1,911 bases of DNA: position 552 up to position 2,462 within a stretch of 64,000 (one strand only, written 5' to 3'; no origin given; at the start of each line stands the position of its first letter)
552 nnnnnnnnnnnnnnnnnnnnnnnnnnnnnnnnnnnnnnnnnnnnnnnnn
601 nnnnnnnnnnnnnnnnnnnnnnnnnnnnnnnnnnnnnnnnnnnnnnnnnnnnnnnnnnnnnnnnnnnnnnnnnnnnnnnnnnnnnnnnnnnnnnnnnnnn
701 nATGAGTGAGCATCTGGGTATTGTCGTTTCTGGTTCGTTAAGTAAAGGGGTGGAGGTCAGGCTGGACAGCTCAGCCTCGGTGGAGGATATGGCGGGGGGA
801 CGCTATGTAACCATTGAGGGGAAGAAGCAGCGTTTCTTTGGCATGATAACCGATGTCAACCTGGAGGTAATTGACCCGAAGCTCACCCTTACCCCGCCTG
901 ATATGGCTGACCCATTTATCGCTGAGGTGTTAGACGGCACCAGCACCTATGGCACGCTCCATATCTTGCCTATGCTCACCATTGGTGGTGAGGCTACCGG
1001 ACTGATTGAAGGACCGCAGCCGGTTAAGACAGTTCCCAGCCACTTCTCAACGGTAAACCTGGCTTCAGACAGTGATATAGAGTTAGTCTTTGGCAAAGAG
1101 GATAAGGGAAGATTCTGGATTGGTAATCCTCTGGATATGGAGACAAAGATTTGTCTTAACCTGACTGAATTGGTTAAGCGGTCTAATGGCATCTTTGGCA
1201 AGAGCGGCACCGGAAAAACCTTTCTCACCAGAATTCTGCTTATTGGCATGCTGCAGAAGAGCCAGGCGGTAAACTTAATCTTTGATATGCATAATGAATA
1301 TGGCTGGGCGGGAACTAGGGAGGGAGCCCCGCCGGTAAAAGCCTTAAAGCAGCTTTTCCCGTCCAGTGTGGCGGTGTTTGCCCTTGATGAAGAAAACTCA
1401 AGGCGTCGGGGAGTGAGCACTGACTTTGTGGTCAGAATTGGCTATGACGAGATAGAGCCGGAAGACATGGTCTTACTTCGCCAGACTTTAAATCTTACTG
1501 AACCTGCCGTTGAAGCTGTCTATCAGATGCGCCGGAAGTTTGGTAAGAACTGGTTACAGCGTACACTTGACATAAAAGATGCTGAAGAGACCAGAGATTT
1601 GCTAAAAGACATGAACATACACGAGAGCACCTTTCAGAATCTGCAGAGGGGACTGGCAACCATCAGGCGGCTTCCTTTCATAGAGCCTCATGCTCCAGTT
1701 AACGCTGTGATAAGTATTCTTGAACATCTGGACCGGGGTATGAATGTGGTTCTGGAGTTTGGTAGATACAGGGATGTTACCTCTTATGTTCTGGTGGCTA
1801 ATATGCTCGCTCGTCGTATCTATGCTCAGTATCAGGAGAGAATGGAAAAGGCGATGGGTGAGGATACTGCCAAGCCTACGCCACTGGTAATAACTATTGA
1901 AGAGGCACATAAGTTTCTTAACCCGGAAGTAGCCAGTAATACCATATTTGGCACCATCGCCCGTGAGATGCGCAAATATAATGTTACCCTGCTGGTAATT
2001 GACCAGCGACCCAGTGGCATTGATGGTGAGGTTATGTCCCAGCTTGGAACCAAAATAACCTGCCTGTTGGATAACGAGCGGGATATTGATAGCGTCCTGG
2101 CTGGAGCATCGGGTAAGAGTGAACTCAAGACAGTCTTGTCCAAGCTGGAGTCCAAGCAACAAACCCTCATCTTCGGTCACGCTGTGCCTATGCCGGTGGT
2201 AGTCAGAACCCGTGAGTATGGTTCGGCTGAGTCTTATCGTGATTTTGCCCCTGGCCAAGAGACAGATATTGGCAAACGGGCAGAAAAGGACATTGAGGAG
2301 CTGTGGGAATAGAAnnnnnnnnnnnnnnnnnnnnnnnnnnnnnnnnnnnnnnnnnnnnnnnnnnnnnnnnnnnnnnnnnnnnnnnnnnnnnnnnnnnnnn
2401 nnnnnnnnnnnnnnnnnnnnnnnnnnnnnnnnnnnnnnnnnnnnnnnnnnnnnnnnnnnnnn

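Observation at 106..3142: HAS-barrel protein + HerA-like ATPase + patatin lipase: tightly coupled three-gene cassette, a candidate new HerA-effector system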

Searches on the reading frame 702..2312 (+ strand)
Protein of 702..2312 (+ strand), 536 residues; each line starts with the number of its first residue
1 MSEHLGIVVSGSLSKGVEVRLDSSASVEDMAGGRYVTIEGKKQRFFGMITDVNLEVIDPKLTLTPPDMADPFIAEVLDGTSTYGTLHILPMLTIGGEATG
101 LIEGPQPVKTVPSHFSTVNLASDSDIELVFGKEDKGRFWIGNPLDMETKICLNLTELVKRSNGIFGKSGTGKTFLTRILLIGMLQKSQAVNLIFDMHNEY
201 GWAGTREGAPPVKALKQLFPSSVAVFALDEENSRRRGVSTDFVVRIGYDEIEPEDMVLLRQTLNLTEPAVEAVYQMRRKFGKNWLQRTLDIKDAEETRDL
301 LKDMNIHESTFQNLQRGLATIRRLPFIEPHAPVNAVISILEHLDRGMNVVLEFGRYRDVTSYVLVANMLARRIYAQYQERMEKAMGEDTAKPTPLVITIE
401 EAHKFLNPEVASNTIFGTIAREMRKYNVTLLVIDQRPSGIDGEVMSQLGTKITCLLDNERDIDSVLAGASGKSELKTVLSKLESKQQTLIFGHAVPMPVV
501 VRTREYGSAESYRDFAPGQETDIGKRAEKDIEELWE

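Call 3: search_protein_families(library=pfam, proteins=[window:702-2312:+], max_evalue=1)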
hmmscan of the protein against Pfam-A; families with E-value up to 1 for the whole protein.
window:702-2312:+ (536 aa): 9 families
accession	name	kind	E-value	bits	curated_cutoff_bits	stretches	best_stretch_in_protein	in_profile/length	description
PF01935.23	DUF87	-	2.7e-28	100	23.2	1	140-373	3-220/220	Helicase HerA, central domain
PF09378.16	HAS-barrel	-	2.8e-06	27.8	25.2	1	6-55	2-48/90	HAS barrel domain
PF13401.12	AAA_22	-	0.028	15.2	27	0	164-180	10-26/130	AAA domain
PF00004.35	AAA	-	0.029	15.2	21.2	0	375-449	40-124/131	ATPase family associated with various cellular activities (AAA)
PF02562.22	PhoH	-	0.086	12.8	27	1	163-194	23-54/205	PhoH-like protein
PF05872.18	HerA_C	-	0.091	11.8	22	1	387-453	252-318/502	Helicase HerA-like C-terminal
PF13191.12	AAA_16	-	0.14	13.1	32.6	0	164-180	29-45/167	AAA ATPase domain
PF20720.3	nSTAND3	-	0.14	12.2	27.2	1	164-190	22-49/155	Novel STAND NTPase 3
PF00005.33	ABC_tran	-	0.3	12.1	25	0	163-186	15-38/137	ABC transporter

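Call 4: search_protein_families(library=ncbifam, proteins=[window:702-2312:+], max_evalue=1)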
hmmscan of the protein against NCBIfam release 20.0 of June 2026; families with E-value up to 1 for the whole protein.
window:702-2312:+ (536 aa): 11 families
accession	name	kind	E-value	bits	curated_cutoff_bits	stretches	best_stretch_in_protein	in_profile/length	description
NF042943.1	HerA_antiphage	equivalog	4e-22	78.5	800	2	386-505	428-551/566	anti-phage-associated helicase HerA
NF040937.1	HerA_Thermprot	equivalog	4.6e-22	78.1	800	2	365-507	326-465/487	DNA double-strand break repair helicase HerA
NF040819.1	helicase_HerA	equivalog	9.9e-22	77.1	970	2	371-509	380-520/561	DNA double-strand break repair helicase HerA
NF053655.1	CedD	equivalog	4.5e-20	71.8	600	2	351-503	377-525/527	DNA-translocating ATPase CedD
NF042944.1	HerA_antiphage_2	equivalog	1e-15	57.5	850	1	364-510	398-549/576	anti-phage-associated helicase HerA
NF033849.1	ser_rich_anae_1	subfamily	3.4e-08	31.3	650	1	349-468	977-1102/1163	serine-rich protein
NF045975.1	VirB4_plasma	equivalog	1.3e-06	26.4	590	2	164-201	520-556/894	Mbov_0397 family ICE element conjugal transfer ATPase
TIGR00929.1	VirB4_CagE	subfamily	0.00064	18.1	643.1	2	380-452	626-697/792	VirB4 family type IV secretion/conjugal transfer ATPase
TIGR02746.1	TraC-F-type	equivalog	0.039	11.8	567.05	0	391-435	638-683/800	type IV secretion system protein TraC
NF045971.1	conju_CD1110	equivalog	0.049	11.9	325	1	149-204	405-460/752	VirB4-like conjugal transfer ATPase, CD1110 family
NF041214.1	plasmid_TraB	equivalog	0.065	11.7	800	1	395-463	348-416/639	plasmid transfer protein TraB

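Call 5: search_protein_families(library=padloc, proteins=[window:702-2312:+], max_evalue=1)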
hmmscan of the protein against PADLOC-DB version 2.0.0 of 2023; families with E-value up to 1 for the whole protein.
window:702-2312:+ (536 aa): 18 families
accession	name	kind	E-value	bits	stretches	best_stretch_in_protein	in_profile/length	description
PDLC04105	HerA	-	7.9e-31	105.2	2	365-505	397-537/576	-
PDLC04100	HerA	-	5e-22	76.3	2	385-505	433-557/580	-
PDLC02185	HerA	-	1.1e-21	75.2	2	386-505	440-563/585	-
PDLC04102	HerA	-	2e-20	70.7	1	364-506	482-622/654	-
PDLC04103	HerA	-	1.1e-19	68.3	2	382-504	429-557/579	-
PDLC04098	HerA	-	3.3e-15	53.7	2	365-507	502-650/686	-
PDLC04106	HerA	-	4.5e-15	53.2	1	388-506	505-631/667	-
PDLC02188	HerA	-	6.4e-14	49.7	1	371-509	405-548/578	-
PDLC04140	mad8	-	1.1e-13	49.4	1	129-504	5-300/314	mads_8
PDLC04104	HerA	-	2.9e-11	40.7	1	361-498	192-331/379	-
PDLC04097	HerA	-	3.4e-10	37.2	2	367-505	452-594/618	-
PDLC01055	HerA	-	2.7e-06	24.5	2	300-504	332-525/532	Type III coevolved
PDLC02685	DndH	-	3.1e-05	19.9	2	153-199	1328-1381/1678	DndH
PDLC04107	HerA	-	0.00018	18.7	1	144-201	154-211/306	-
PDLC02684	DndH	-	0.00022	16.9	1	137-200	1342-1415/1715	DndH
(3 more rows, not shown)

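Call 8: search_solved_structures(query=window:702-2312:+, max_evalue=0.01)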
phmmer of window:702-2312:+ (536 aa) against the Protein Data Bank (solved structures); distinct sequences matched with E-value up to 0.01: 9.
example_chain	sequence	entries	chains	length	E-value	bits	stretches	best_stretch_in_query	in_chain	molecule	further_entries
8wiv_A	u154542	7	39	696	2.5e-19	72.5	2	390-499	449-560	Helicase HerA central domain-containing protein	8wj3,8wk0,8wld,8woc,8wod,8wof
9x1l_A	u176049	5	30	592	1.1e-15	60.4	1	390-506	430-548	DNA helicase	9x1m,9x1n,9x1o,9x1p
4d2i_A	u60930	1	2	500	3.7e-15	58.7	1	339-503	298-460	HERA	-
8j4u_M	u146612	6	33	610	7.2e-10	41.3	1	386-503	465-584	Nucleoside triphosphate hydrolase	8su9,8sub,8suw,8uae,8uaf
8xau_A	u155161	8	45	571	1.9e-09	39.8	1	367-504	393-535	ATP-binding protein | HerA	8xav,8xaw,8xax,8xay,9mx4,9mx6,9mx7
9c1m_M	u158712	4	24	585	2.2e-09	39.7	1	367-503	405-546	ATP-binding protein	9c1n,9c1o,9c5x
8yho_A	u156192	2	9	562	5.1e-08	35.1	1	396-504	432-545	DUF87 domain-containing protein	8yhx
8ziq_M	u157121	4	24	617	4e-07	32.2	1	365-500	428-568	HerA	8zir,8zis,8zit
8wet_A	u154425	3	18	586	3.8e-05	25.7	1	394-463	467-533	TdpA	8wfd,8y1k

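Call 35: find_related_loci(query=A3, collection=genome_contigs, flank=10000)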
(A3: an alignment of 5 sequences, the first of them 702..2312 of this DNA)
Query A3 (536 aa) in genome_contigs; peptide patterns used: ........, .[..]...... (x = any residue, [..] = any of these).
600 stretches matched a pattern (row limit reached: there are more); 492 encode a relative of the query (tblastn E <= 1e-3); the best 80 are kept; 80 distinct loci.
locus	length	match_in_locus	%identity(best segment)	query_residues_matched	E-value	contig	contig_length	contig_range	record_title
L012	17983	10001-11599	84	1-536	0e+0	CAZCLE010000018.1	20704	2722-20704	MAG TPA_asm: uncultured Dehalococcoidales bacterium isolate binchicken_co332_61 genome assembly, contig: NODE_391_length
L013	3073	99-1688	83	3-535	0e+0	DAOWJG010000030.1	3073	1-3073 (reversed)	MAG TPA_asm: Dehalococcoidales bacterium isolate CSMAG_2063 CSMAG_2063_k141_2356730_length_3073_cov_13.0000, whole genom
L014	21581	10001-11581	84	2-531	0e+0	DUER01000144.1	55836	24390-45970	MAG TPA_asm: Dehalococcoidia bacterium isolate S120 Contig144, whole genome shotgun sequence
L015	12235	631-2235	80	1-535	0e+0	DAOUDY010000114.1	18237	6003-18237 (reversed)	MAG TPA_asm: Dehalococcoidales bacterium isolate N2_108 k133_413631, whole genome shotgun sequence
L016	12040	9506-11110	81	2-536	0e+0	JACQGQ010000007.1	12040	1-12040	MAG: Chloroflexi bacterium isolate NC_groundwater_1077_Ag_S2p5_52_104 S_2p5_S6_coassembly_k141_252471, whole genome shot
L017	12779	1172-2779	81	1-536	0e+0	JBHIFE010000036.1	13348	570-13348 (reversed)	MAG: Dehalococcoidales bacterium isolate b1.sp3_bin.55 NODE_1110_length_13348_cov_5.607086, whole genome shotgun sequenc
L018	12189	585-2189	80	2-536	0e+0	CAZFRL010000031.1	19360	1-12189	MAG TPA_asm: uncultured Dehalococcoidales bacterium isolate binchicken_co100_466 genome assembly, contig: NODE_4342_leng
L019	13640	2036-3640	79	1-535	0e+0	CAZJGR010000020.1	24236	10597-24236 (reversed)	MAG TPA_asm: uncultured Dehalococcoidaceae bacterium isolate binchicken_co376_99 genome assembly, contig: NODE_1842_leng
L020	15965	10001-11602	80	3-536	0e+0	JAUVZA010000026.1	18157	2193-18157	MAG: Dehalococcoidia bacterium isolate CSMAG_1256 CSMAG_1256_k141_306770_length_18157_cov_19.5548, whole genome shotgun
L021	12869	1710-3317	80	1-536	0e+0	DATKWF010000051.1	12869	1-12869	MAG TPA_asm: Dehalococcoidales bacterium isolate SMAG_U14155 k141_2857241, whole genome shotgun sequence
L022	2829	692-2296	79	1-535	0e+0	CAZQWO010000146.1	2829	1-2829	MAG TPA_asm: uncultured Dehalococcoidaceae bacterium isolate binchicken_co332_95 genome assembly, contig: NODE_18082_len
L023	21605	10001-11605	79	1-535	0e+0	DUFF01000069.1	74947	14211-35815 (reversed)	MAG TPA_asm: Dehalococcoidia bacterium isolate W80 Contig69, whole genome shotgun sequence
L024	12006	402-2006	79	1-535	0e+0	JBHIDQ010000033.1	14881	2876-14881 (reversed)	MAG: Dehalococcoidales bacterium isolate b3.sp3_bin.43 NODE_1212_length_14881_cov_15.780453, whole genome shotgun sequen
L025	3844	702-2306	79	1-535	0e+0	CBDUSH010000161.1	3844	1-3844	MAG TPA_asm: uncultured bacterium isolate SRR22302368_concoct_39 genome assembly, contig: ERZ25747235.19295, whole genom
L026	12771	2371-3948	81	1-535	0e+0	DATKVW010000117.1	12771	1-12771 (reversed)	MAG TPA_asm: Dehalococcoidales bacterium isolate SMAG_U14144 k141_3375846, whole genome shotgun sequence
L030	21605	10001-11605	79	1-535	0e+0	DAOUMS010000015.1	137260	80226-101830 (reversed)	MAG TPA_asm: Dehalococcoidales bacterium isolate W92_256 k127_742733, whole genome shotgun sequence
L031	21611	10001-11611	80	1-536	0e+0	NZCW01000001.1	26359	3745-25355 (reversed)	MAG: Dehalococcoidales bacterium isolate ARS1168 39636, whole genome shotgun sequence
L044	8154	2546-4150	79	2-536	0e+0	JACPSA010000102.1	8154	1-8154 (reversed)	MAG: Chloroflexi bacterium isolate NC_groundwater_693_Ag_S-0.2um_51_8 S36_SO-2_scaffold_481297, whole genome shotgun seq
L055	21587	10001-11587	79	2-536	0e+0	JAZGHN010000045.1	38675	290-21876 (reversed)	MAG: Dehalococcoidales bacterium isolate SCS6bin.15 SCS6bin.15_45, whole genome shotgun sequence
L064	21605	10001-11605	76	1-536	0e+0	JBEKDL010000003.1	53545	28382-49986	MAG: Dehalococcoidales bacterium isolate SPRUCE 182 SPRUCE_182_3, whole genome shotgun sequence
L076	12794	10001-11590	76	5-535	0e+0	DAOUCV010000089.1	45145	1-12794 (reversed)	MAG TPA_asm: Dehalococcoidales bacterium isolate H85_868 116178, whole genome shotgun sequence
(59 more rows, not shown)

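Call 44: search_protein_families(library=pfam, proteins=[L023:14961-16778:+, L031:13048-13572:+, L076:3750-4523:-, L055:1979-3553:+, L030:2620-3732:+, L026:5645-5995:+, L064:13800-14699:+, L064:4731-5933:-, L023:11478-12125:+, L044:5579-6526:+], max_evalue=0.001)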
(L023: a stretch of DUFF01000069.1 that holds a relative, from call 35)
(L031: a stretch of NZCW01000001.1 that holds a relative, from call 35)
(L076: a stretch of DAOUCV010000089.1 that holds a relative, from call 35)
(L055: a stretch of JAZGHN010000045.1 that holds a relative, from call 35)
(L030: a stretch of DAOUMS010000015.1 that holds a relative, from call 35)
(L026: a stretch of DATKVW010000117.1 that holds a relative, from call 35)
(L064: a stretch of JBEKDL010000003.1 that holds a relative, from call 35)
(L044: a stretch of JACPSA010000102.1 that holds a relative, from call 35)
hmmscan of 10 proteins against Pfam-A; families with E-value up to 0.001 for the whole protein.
L023:14961-16778:+ (606 aa): 4 families
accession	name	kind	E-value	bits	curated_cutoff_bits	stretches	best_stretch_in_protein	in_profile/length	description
PF02421.24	FeoB_N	-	7.2e-52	175.5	27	1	40-192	2-156/156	Ferrous iron transport protein B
PF07670.19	Gate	-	1e-30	106.7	29.6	2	326-421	2-103/104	Nucleoside recognition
PF01926.29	MMR_HSR1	-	1.9e-17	63.8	21.9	1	40-149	1-112/113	50S ribosome-binding GTPase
PF07664.17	FeoB_C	-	1.3e-12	47.7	26.6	1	428-478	2-54/54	Ferrous iron transport protein B C terminus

L031:13048-13572:+ (175 aa): 1 family
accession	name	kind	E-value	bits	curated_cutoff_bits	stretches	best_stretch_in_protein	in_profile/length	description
PF01475.25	FUR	-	6.8e-31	107.4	23.1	1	46-163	2-120/121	Ferric uptake regulator family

L076:3750-4523:- (258 aa): 1 family
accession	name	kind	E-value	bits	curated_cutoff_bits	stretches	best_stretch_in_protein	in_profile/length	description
PF01810.24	LysE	-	2.8e-30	105.7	25.6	1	68-252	1-192/193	LysE type translocator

L055:1979-3553:+ (525 aa): 5 families
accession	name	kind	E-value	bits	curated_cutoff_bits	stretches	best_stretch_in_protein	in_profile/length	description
PF21760.3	SecD_1st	-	1e-21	76.5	27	1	67-125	1-59/60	Protein translocase subunit SecDF, P1 domain, N-terminal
PF22599.2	SecDF_P1_head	-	1.3e-15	57.7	27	1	222-325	20-113/114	SecDF, P1 head subdomain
PF02355.23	SecD_SecF_C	-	1.5e-11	44.5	20.5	1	336-503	19-184/189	Protein export membrane protein SecD/SecF, C-terminal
PF07549.19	Sec_GG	-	1e-06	28.5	20.3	1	30-54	2-26/28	SecD/SecF GG Motif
PF03176.21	MMPL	-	2.1e-05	24.1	20.5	1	376-510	179-307/333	MMPL family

L030:2620-3732:+ (371 aa): 2 families
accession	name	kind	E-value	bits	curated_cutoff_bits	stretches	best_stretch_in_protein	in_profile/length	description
PF01545.26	Cation_efflux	-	1.2e-43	149.7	26.6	1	79-271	3-198/198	Cation efflux family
PF16916.11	ZT_dimer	-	6.3e-22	77.8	26.7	1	275-353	1-78/78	Dimerisation domain of Zinc Transporter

L026:5645-5995:+ (117 aa): 1 family
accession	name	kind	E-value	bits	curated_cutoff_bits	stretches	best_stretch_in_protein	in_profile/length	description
PF04023.20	FeoA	-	2.4e-18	66.4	23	1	44-115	1-73/74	FeoA domain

L064:13800-14699:+ (300 aa): 1 family
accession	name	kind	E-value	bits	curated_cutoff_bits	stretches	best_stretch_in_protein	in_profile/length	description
PF01553.26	Acyltransferase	-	2.6e-22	79.5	23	1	108-230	3-131/132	Acyltransferase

L064:4731-5933:- (401 aa): 1 family
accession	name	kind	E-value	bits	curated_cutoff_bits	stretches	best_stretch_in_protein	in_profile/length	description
PF00850.24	Hist_deacetyl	-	1.4e-103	346.8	27.9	1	75-363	1-297/298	Histone deacetylase domain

L023:11478-12125:+ (216 aa): 2 families
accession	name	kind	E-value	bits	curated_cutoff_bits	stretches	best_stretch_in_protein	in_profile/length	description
PF07291.16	MauE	-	9.3e-12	45.8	27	1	66-199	2-127/128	Methylamine utilisation protein MauE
PF07681.17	DoxX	-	0.00076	20.5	23.6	1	74-148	7-80/85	DoxX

L044:5579-6526:+ (316 aa): 2 families
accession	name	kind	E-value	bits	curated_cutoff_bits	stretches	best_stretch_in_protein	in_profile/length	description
PF00398.26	RrnaAD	-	2.3e-56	191.3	24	1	29-285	4-261/263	Ribosomal RNA adenine dimethylase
PF13649.12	Methyltransf_25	-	9.5e-05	23.5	27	1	59-114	1-59/97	Methyltransferase domain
